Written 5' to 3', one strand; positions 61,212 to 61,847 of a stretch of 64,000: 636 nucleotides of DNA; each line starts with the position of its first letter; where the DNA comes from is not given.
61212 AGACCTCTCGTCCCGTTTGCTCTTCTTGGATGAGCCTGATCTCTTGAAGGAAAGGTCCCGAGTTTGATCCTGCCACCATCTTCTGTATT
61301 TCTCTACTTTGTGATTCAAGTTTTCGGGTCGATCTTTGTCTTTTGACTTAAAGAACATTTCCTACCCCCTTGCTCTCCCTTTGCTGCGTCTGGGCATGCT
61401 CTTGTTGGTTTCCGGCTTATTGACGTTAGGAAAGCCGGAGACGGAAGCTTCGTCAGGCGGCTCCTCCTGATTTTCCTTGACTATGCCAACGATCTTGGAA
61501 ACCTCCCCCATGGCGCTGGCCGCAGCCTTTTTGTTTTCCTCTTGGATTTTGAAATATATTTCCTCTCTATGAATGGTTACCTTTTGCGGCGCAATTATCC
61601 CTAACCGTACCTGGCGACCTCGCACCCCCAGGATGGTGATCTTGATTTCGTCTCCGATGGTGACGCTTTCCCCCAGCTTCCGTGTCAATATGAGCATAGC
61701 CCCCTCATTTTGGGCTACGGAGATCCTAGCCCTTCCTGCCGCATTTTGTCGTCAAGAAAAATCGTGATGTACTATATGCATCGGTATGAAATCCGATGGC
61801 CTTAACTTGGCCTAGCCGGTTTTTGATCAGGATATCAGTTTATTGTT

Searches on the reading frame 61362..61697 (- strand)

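Call 77: search_protein_families(library=pfam, proteins=[window:61362-61697:-], max_evalue=0.001)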
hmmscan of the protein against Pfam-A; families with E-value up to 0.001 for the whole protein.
window:61362-61697:- (111 aa): 1 family
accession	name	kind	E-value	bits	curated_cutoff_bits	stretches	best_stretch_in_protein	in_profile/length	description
PF02599.21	CsrA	-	4.9e-24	84.5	27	1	1-53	1-53/53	Global regulator protein family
